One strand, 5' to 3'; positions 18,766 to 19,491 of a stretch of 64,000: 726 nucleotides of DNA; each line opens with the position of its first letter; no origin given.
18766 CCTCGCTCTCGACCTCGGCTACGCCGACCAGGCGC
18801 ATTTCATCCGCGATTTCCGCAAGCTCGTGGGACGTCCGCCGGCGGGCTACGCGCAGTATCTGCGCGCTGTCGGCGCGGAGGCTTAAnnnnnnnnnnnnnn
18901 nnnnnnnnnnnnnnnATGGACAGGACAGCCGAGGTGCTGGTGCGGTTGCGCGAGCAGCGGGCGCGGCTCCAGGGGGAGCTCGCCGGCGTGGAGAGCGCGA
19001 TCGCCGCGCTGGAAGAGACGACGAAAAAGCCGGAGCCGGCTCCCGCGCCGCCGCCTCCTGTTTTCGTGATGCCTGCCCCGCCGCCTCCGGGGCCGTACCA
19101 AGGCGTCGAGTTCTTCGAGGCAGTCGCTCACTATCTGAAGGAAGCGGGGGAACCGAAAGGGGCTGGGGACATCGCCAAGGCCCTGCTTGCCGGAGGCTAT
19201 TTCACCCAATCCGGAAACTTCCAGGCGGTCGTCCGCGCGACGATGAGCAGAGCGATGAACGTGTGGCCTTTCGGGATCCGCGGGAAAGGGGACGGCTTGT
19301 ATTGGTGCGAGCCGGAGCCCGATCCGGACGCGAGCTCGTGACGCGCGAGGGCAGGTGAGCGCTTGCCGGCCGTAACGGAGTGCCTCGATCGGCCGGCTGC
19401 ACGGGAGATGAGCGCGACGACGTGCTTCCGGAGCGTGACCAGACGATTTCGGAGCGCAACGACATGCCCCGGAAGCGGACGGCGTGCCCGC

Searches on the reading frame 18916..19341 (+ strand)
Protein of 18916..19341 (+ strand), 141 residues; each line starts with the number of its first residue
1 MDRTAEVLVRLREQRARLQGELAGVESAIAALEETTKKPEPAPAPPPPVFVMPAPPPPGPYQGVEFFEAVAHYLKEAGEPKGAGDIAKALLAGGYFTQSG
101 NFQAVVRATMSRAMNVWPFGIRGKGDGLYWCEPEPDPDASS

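Call 11: search_protein_families(library=pfam, proteins=[window:18916-19341:+], max_evalue=0.01)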
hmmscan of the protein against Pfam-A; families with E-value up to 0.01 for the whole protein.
window:18916-19341:+ (141 aa): 0 families

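Call 12: search_protein_families(library=ncbifam, proteins=[window:18916-19341:+], max_evalue=1)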
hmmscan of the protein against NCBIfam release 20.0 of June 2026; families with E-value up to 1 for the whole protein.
window:18916-19341:+ (141 aa): 1 family
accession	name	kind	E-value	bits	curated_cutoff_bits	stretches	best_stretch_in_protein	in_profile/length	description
NF038345.1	wall_hydro_RipC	exception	0.0017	17.8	425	1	2-120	170-269/362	peptidoglycan hydrolase RipC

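Call 15: find_homologous_proteins(query=window:18916-19341:+, max_evalue=0.001)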
Query window:18916-19341:+ (141 aa): 10 proteins with E <= 0.001 among 198 candidates.
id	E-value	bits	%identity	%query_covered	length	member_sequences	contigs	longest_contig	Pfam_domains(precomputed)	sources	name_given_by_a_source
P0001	1.4e-88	312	100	100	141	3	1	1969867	-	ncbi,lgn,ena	-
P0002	2.3e-66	240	81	100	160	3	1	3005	-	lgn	-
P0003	1.4e-64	234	72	100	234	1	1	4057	-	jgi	jgi:hypothetical protein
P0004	7.1e-63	229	76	100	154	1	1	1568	-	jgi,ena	-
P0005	2.9e-61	224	74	100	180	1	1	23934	-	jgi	jgi:hypothetical protein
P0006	7.9e-35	138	56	100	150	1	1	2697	-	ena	-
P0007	1.4e-29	121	50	100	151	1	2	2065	-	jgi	jgi:hypothetical protein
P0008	3.3e-19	87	47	93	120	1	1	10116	-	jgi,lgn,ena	jgi:hypothetical protein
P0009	4.2e-18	84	45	67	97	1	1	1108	-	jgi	jgi:hypothetical protein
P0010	4.2e-16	77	44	92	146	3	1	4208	-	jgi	jgi:hypothetical protein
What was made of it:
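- On Partition centromere (type I/II/III par systems): The protein is recorded on a 1.97-Mb contig (call 15).
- The window's copy of the protein is recorded on a 1.97-Mb contig (call 15).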

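Call 21: find_encoding_contigs(protein=P0001, flank=3000, max_places=3)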
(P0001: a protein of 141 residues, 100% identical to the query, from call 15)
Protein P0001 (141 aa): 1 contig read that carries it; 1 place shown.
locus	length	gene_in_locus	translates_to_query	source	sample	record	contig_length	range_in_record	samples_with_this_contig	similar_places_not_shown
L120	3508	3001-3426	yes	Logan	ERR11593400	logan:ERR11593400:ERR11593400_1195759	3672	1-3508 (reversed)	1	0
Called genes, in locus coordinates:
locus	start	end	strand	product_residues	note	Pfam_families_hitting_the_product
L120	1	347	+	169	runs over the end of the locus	?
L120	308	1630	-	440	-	PF07690:MFS_1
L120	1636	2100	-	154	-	PF11528:DUF3224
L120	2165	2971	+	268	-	PF20240:DUF6597, PF00165:HTH_AraC (faint), PF12833:HTH_18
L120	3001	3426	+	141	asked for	-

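Call 22: find_encoding_contigs(protein=P0005, flank=4000, max_places=2)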
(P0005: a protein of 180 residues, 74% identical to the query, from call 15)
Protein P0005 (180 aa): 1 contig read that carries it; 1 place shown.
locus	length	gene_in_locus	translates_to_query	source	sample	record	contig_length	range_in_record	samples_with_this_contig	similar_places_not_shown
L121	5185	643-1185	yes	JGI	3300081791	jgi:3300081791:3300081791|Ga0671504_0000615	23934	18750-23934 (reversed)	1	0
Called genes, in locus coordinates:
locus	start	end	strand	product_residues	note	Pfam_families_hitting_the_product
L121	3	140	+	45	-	?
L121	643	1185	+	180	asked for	-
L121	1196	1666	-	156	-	-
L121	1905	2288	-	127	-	PF07045:DUF1330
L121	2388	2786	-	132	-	-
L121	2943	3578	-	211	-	PF00072:Response_reg, PF00196:GerE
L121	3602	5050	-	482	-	PF01590:GAF, PF13185:GAF_2, PF07730:HisKA_3, PF02518:HATPase_c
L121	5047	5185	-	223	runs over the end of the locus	PF04264:YceI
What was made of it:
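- The JGI annotation calls a 156-aa minus-strand ORF in L121 (call 22).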

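Call 23: find_encoding_contigs(protein=P0008, flank=4000, max_places=2)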
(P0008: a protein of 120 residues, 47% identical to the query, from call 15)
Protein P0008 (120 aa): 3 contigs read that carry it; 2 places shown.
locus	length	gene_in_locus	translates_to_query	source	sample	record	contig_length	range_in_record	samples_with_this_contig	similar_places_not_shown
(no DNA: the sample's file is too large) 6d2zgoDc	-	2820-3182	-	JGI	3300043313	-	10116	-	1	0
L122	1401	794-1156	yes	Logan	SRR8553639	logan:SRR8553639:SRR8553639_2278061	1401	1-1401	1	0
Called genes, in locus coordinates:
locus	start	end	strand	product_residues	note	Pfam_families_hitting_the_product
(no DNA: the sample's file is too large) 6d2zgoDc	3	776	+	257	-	?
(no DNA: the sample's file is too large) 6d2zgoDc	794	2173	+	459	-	PF00034:Cytochrom_C (faint), PF13458:Peripla_BP_6 (faint)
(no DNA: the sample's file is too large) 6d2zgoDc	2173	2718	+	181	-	PF12867:DinB_2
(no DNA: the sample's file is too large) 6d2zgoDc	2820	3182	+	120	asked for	-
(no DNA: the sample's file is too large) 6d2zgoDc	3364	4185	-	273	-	PF10067:DUF2306 (weak)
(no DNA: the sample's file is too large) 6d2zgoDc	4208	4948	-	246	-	PF14329:DUF4386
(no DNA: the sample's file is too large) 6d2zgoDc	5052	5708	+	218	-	PF00072:Response_reg, PF00486:Trans_reg_C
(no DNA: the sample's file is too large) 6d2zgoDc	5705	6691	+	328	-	PF26769:HAMP_PhoQ, PF02518:HATPase_c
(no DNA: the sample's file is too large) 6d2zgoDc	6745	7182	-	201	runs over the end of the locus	PF05685:Uma2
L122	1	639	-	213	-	?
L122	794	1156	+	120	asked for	-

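Call 24: find_encoding_contigs(protein=P0003, flank=4000, max_places=2)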
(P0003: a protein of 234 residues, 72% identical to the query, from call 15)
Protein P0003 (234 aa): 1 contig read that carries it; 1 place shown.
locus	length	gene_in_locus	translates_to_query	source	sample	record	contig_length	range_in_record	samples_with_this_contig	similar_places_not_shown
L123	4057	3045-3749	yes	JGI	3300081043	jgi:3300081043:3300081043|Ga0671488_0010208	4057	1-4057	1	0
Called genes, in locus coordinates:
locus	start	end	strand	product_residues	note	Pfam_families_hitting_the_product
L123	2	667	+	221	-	?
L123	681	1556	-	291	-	PF10137:CAP12-PCTIR_TIR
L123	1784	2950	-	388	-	PF00805:Pentapeptide (weak), PF13599:Pentapeptide_4 (faint), PF00805:Pentapeptide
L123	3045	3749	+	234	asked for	-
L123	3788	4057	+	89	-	?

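Call 25: find_encoding_contigs(protein=P0010, flank=4000, max_places=2)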
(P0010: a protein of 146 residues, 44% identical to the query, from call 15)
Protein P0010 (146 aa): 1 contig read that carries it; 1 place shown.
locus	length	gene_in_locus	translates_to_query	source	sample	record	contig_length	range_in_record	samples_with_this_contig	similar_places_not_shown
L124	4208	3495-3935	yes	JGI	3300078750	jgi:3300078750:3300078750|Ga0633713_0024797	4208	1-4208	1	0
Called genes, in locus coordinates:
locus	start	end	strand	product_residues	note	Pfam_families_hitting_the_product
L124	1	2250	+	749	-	?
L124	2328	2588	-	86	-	PF13560:HTH_31, PF12844:HTH_19, PF13443:HTH_26, PF01381:HTH_3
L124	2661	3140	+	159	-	-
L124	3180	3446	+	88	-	PF08845:SymE_toxin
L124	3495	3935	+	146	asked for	-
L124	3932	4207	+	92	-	?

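Call 30: find_related_loci(query=A1, collection=metagenome_contigs, flank=4000)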
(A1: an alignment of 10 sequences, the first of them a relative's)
Query A1 (141 aa) in metagenome_contigs; peptide patterns used: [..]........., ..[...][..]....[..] (x = any residue, [..] = any of these).
374 stretches matched a pattern; 7 encode a relative of the query (tblastn E <= 1e-3); 7 distinct loci.
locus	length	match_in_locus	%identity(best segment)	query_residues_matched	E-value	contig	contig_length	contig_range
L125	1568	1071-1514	76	1-141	2e-61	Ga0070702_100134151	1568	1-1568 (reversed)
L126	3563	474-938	41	1-140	1e-26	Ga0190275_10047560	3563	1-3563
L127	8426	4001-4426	41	1-130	2e-24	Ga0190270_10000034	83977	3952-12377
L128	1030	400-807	43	1-122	4e-20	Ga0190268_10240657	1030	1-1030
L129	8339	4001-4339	30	7-118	3e-11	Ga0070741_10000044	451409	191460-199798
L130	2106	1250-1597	33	7-111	2e-10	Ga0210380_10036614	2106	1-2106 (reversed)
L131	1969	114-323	40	59-130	5e-10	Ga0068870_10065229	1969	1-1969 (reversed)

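Call 34: predict_structure(alignment_id=A1)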
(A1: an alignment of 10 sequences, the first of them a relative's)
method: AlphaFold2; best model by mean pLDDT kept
length: 141 residues; sequences in the alignment: 10
mean_pLDDT: 75.0   pTM: 0.48
mean pLDDT of the five models: 75.0, 74.3, 71.5, 68.8, 56.8
residues with pLDDT >= 90: 17; 70-90: 81; 50-70: 23; < 50: 20
segments of 3 or more residues with pLDDT < 50: 38-53
pLDDT, mean of each block of 10 residues (from residue 1): 83 91 85 59 44 49 77 87 90 82 87 73 84 63 44
secondary structure, 60 per line:
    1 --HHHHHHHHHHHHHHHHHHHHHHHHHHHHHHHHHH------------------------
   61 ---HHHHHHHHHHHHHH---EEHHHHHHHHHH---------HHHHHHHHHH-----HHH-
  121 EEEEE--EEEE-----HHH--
elements in order: H3-36 H64-77 H83-92 H102-111 E121-125 E128-131
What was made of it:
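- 18916..19341 (+): Gene for a 141-aa protein: N-terminal coiled-coil helix (residues 3-36), disordered Pro-rich linker (38-60) and C-terminal winged helix (H64-77, H83-92, H102-111, beta-hairpin 121-131). It is the inferred binder of the array. AF2 model with pLDDT 75 (call 34).
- On Iteron replication origin or copy-control block: The protein has a single winged helix plus a coiled coil (call 34).
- On H-NS-like bridging proteins (Rok family): AF2 model: helix 3-36, disordered 38-53, winged helix 64-131 (call 34).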

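Call 35: find_encoding_contigs(protein=P0002, flank=4000, max_places=2)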
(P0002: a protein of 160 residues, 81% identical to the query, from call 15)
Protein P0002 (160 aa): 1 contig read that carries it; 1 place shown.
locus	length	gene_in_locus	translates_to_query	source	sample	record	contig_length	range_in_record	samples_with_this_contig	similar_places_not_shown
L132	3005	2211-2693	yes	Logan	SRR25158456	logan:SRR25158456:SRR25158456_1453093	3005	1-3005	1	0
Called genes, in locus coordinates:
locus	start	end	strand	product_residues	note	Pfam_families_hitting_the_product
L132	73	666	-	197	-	-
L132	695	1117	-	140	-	-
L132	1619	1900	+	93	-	-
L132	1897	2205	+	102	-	PF15731:MqsA_antitoxin (weak), PF13560:HTH_31 (weak), PF01381:HTH_3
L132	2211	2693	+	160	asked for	-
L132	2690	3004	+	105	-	?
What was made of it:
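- Short-read contigs often break in the array (calls 21, 24, 25, 35). The cassette appears in variable regions beside toxin-antitoxin and defence-type genes (calls 24, 25, 35).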

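Call 36: find_encoding_contigs(protein=P0006, flank=4000, max_places=2)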
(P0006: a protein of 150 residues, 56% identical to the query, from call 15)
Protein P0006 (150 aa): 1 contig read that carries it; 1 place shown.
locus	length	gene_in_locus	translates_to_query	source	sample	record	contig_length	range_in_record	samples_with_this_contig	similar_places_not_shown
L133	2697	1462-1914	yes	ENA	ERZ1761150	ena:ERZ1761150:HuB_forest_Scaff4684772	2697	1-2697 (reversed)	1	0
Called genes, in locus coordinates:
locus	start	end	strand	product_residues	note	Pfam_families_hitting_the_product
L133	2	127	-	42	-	?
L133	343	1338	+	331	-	PF08305:NPCBM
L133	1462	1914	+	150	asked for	-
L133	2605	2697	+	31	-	?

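Call 37: find_encoding_contigs(protein=P0007, flank=4000, max_places=2)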
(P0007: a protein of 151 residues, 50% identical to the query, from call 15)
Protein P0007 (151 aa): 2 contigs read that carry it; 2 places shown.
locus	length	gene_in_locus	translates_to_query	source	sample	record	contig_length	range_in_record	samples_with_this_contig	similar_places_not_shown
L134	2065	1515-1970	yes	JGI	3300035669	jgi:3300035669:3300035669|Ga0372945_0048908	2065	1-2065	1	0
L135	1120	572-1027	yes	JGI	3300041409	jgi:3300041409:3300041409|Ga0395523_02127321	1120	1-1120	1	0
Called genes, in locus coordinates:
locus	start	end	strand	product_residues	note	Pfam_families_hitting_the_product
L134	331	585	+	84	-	-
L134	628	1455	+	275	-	PF01209:Ubie_methyltran, PF13489:Methyltransf_23 (weak), PF13847:Methyltransf_31, PF08241:Methyltransf_11, PF08242:Methyltransf_12, PF13649:Methyltransf_25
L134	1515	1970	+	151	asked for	-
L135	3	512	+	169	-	?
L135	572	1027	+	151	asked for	-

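Call 41: fold_search(model_id=the predicted structure, library=pdb)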
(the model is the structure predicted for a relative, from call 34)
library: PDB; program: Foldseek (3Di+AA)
matches with E <= 10: 258; with E <= 0.001: 0
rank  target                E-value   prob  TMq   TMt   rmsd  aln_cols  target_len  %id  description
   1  5zuz_MODEL_1_A        1.3e-01  0.92  0.39  0.51   3.4        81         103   16  Solution Structure of the DNA-Binding Domain of Rok (released 2018-10-17)
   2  8x6g_E                2.6e-01  0.90  0.36  0.56   3.5        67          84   18  Cryo-EM structure of Staphylococcus aureus sigB-dependent RNAP-promoter open complex (released 2024-06-05)
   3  9j89_A                3.4e-01  0.82  0.32  0.64   3.3        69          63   13  zbp1 nucleic acid complex (released 2025-06-25)
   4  9j89_D                3.6e-01  0.80  0.31  0.60   3.7        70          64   13  zbp1 nucleic acid complex (released 2025-06-25)
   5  1bi2_A                4.7e-01  0.51  0.30  0.21   3.9        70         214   21  STRUCTURE OF APO-AND HOLO-DIPHTHERIA TOXIN REPRESSOR (released 1999-06-22)
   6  2mh2_MODEL_1_A        5.0e-01  0.82  0.36  0.70   2.8        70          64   18  Structural insights into the DNA recognition and protein interaction domains reveal fundamental homologous DNA (released 2014-04-16)
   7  2l4m_MODEL_1_A        5.7e-01  0.63  0.34  0.61   5.4        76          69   20  Solution structure of the Zbeta domain of human DAI and its binding modes to B- and Z-DNA (released 2011-04-13)
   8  8hvr_I                5.7e-01  0.57  0.32  0.20   4.1        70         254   26  Cryo-EM structure of AfsR-dependent transcription activation complex with afsS promoter (released 2023-12-27)
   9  5n35                  6.1e-01  0.47  0.28  0.54   3.8        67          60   22  Gadolinium phased PBP2 (SSO6202) at 2.2 Ang (released 2017-05-17)
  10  4wcg_A                7.0e-01  0.66  0.33  0.67   3.0        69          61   16  The binding mode of Cyprinid Herpesvirus3 ORF112-Zalpha to Z-DNA (released 2015-11-18)
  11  2lnb_MODEL_1_A        7.4e-01  0.44  0.32  0.51   3.6        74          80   12  Solution NMR structure of N-terminal domain (6-74) of human ZBP1 protein, Northeast Structural Genomics Consor (released 2012-01-18)
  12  4rb1_B                7.4e-01  0.33  0.31  0.32   4.5        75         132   16  Crystal structure of Magnetospirillum gryphiswaldense MSR-1 Fur-Mn2+-E. coli Fur box (released 2015-07-15)
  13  9j8g_A                9.1e-01  0.60  0.33  0.69   3.2        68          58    7  mouse zbp1 hybrid complex (released 2025-06-25)
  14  3mwm_B                9.1e-01  0.47  0.36  0.40   3.5        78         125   18  Graded expression of zinc-responsive genes through two regulatory zinc-binding sites in Zur (released 2011-03-16)
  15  7b1y_A                9.1e-01  0.35  0.32  0.32   3.9        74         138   19  DtxR-like iron-dependent regulator IdeR complexed with cobalt and its consensus DNA-binding sequence (released 2021-03-03)
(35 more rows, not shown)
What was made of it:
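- On H-NS-like bridging proteins (Rok family): Foldseek top hit is 5zuz at E 0.13, TM 0.39/0.51 and 16% identity (call 41).
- Winged helices of the Z-alpha type, which bind structured nucleic acid, are among the fold matches (call 41).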

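Call 43: search_solved_structures(query=A1, max_evalue=10, show_alignments=2)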
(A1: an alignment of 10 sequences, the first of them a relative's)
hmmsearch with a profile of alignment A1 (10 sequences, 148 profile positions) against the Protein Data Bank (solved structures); distinct sequences matched with E-value up to 10: 17.
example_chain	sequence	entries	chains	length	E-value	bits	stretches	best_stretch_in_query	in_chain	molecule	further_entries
9tlt_A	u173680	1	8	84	0.011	19.3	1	8-41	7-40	Sc-apCC-2-KLHL20-4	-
3ra3_B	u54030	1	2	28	0.054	17.1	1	9-34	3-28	p2f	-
9tls_A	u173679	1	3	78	0.11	16.1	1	8-41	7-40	Sc-apCC-2-KLHL20-3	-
8qd1_A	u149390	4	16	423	0.12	16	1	55-104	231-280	Pigment biosynthesis protein yellowish-green 1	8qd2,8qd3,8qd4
9tln_A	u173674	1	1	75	0.13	15.9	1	8-38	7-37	Sc-apCC-2-BCL-xL-2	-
9tlw_A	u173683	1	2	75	0.14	15.8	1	8-38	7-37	Sc-apCC-2-MCL-1-4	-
6zvr_B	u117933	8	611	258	0.16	15.6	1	11-79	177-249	Vipp1 | Phage shock protein A, PspA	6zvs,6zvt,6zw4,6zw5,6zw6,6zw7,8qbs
9tlu_C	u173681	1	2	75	0.18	15.4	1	8-38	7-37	Sc-apCC-2-BCL-xL-3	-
9tlm_A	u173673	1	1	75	0.27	14.8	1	8-38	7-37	Sc-apCC-2-MCL-1-1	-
9tlp_A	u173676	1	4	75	0.56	13.8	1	8-38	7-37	Sc-apCC-2-BCL-xL-6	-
9tlv_A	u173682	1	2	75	0.71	13.5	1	8-38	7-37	Sc-apCC-2-MCL-1-3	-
9tlq_A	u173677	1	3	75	0.9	13.1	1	8-38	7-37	Sc-apCC-2-BCL-xL-8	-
9tlo_A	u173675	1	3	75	0.96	13.1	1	8-38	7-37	Sc-apCC-2-BCL-xL-5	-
1uek_A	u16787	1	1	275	1.3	12.6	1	65-91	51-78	4-(cytidine 5'-diphospho)-2C-methyl-D-erythritol kinase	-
9cpc_3E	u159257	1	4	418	1.9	12.1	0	2-41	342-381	Tektin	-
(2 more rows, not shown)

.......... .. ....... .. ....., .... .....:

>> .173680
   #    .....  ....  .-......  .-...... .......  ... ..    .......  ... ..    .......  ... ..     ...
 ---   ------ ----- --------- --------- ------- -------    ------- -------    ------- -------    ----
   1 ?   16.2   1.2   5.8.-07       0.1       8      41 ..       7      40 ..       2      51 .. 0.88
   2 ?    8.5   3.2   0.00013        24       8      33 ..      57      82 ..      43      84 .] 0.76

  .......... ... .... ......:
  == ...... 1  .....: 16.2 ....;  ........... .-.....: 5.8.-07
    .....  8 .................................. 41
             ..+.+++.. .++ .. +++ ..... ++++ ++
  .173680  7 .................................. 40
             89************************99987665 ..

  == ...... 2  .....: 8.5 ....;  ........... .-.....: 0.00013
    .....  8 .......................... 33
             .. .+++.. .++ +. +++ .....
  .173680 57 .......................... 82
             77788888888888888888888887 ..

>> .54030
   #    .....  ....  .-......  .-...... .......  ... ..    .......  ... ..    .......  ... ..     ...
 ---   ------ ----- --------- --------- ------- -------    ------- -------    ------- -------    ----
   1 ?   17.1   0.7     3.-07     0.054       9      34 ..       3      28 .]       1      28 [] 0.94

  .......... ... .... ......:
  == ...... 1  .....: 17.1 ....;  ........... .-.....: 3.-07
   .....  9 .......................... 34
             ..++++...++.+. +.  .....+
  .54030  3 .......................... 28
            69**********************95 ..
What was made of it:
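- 18916..19341 (+): The N-terminus matches designed coiled coils (call 43).
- Coiled coil, linker and winged helix (calls 34, 41, 43).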

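Call 44: search_protein_families(library=pfam, alignment_id=A1, max_evalue=10)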
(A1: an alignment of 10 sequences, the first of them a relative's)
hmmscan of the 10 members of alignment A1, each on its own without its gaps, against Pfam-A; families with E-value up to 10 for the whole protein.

A. member 1, P0001 (141 aa): 2 families
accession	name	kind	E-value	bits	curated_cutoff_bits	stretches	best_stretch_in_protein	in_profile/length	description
PF04102.17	SlyX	-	0.11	13.7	30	1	6-47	24-65/67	SlyX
PF11559.13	ADIP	-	0.12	12.9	34.3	1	6-38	73-105/151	Afadin- and alpha -actinin-Binding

B. families by the number of members that match (of 10 scanned): 17 families
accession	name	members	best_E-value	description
PF13747.11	DUF4164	4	0.0067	Domain of unknown function (DUF4164)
PF05308.16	Mito_fiss_reg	4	0.095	Mitochondrial fission regulator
PF13428.12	TPR_14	3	0.26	Tetratricopeptide repeat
PF04625.18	DEC-1_N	3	1.3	DEC-1 protein, N-terminal region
PF04102.17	SlyX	2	0.11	SlyX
PF12867.12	DinB_2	2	2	DinB superfamily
PF04703.18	FaeA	1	0.0016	FaeA-like protein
PF19101.5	DUF5788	1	0.029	Family of unknown function (DUF5788)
PF21993.1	TetR_C_13_2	1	0.033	Transcriptional regulator LmrA/YxaF-like, C-terminal domain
PF12840.13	HTH_20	1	0.038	Helix-turn-helix domain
PF11716.13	MDMPI_N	1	0.089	Mycothiol maleylpyruvate isomerase N-terminal domain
PF08279.18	HTH_11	1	0.1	HTH domain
PF11559.13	ADIP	1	0.12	Afadin- and alpha -actinin-Binding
PF00496.27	SBP_bac_5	1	0.13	Bacterial extracellular solute-binding proteins, family 5 Middle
PF06657.18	Cep57_MT_bd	1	0.24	Centrosome microtubule-binding domain of Cep57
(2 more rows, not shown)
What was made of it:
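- Tried and rejected: Pfam and NCBIfam on the three array ORFs and the small protein (calls 11, 12, 44): nothing usable.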

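Call 50: search_protein_representatives(alignment_id=A1)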
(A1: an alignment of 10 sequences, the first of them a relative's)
Query: 10 sequences, 148 profile positions. Proteins with E-value up to 0.001 (for the whole library): 946; up to 1e-10: 64; up to 1e-30: 15. The best 150 are listed.
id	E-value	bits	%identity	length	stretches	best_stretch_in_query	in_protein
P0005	7.2e-71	253.6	-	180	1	1-148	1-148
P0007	6.6e-64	231.0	-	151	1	1-148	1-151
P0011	5.0e-48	179.5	-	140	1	1-140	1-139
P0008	3.2e-46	173.6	-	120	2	62-140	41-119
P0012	4.0e-43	163.6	-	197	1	1-140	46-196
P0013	3.0e-42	160.8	-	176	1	1-145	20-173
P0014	9.8e-42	159.1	-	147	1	1-142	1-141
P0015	5.5e-41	156.6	-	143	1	1-140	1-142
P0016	2.0e-40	154.8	-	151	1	1-141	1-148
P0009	7.8e-39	149.7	-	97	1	52-147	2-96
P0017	2.3e-38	148.1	-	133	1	1-140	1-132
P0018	3.7e-36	141.0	-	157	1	1-127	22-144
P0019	7.4e-34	133.5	-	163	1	1-143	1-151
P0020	1.6e-31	126.0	-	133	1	1-140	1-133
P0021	4.4e-31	124.5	-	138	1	1-134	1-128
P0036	1.4e-19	87.2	-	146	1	8-124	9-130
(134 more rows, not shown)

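Call 56: find_related_loci(query=A1, collection=viral_contigs, flank=4000)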
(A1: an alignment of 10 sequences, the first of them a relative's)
Query A1 (141 aa) in viral_contigs; peptide patterns used: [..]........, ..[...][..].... (x = any residue, [..] = any of these).
104 stretches matched a pattern, but none encodes a relative of the query by tblastn (E <= 1e-3).

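Call 62: find_homologous_proteins(query=A5, max_evalue=1e-10)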
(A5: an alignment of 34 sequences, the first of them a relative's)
Query A5 (34 sequences) (141 aa, profile of the alignment): 28 proteins with E <= 1e-10 among 8000 candidates.
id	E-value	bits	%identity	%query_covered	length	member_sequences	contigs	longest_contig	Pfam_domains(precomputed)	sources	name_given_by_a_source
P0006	3.3e-49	185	56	100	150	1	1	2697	-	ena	-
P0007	5.4e-49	184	50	100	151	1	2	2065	-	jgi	jgi:hypothetical protein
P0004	2.1e-48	182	76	100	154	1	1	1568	-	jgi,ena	-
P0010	3.7e-48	181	44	92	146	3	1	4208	-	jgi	jgi:hypothetical protein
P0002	5.8e-47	177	81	100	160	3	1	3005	-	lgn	-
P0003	1.8e-46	176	72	100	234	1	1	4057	-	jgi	jgi:hypothetical protein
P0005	2.3e-46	175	74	100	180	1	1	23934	-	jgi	jgi:hypothetical protein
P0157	1.6e-45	173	46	92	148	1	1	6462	-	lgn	-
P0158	3.3e-44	169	44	92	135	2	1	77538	-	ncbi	ncbi:MAG TPA: hypothetical protein VF432_09490 [Thermoanaerobaculia bacterium]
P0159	5.4e-44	168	42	92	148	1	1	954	-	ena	-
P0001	2.9e-42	162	100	100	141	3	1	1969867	-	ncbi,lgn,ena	-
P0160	4.1e-42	162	48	90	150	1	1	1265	-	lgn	-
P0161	6.4e-42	161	41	99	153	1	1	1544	-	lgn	-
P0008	5.7e-39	152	47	93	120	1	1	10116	-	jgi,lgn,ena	jgi:hypothetical protein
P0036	2.9e-37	146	37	36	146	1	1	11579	-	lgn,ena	-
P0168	2.9e-28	117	31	81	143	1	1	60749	-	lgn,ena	-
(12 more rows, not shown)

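Call 63: find_encoding_contigs(protein=P0158, flank=5000, max_places=1)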
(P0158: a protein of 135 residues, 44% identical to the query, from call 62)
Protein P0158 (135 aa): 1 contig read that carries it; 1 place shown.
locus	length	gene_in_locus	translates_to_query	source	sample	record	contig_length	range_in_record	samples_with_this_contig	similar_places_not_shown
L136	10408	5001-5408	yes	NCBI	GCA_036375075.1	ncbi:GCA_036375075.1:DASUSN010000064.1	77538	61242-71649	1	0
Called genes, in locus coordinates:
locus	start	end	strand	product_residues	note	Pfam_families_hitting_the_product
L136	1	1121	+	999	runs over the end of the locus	PF13414:TPR_11 (faint), PF13424:TPR_12 (faint), PF13431:TPR_17 (faint), PF13371:TPR_9 (weak), PF12770:CHAT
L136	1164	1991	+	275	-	-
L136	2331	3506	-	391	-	PF01569:PAP2, PF22778:VCPO_2nd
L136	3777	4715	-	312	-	PF13229:Beta_helix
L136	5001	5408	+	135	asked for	-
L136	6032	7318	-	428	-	PF26002:Beta-barrel_AprE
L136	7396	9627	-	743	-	PF03412:Peptidase_C39, PF00664:ABC_membrane, PF00005:ABC_tran, PF02463:SMC_N (weak)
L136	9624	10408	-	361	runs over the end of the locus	-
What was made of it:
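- No gene is called over the array in the NCBI assembly record behind L136 (call 63).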

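Call 64: find_encoding_contigs(protein=P0157, flank=5000, max_places=1)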
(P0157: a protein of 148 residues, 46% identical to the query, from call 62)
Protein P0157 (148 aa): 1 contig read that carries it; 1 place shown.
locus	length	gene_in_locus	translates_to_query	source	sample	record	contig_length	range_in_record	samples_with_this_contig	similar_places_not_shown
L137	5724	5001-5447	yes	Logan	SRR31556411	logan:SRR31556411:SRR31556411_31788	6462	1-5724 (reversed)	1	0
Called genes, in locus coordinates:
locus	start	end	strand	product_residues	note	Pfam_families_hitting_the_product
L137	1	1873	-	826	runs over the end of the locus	PF02026:RyR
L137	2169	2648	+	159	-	-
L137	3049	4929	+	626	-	PF07676:PD40 (faint), PF26549:Tricorn_N, PF26550:Tricorn_2nd (weak), PF26549:Tricorn_N (weak), PF05448:AXE1 (faint), PF01738:DLH, PF20434:BD-FAE, PF00326:Peptidase_S9, +2 more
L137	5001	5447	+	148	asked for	-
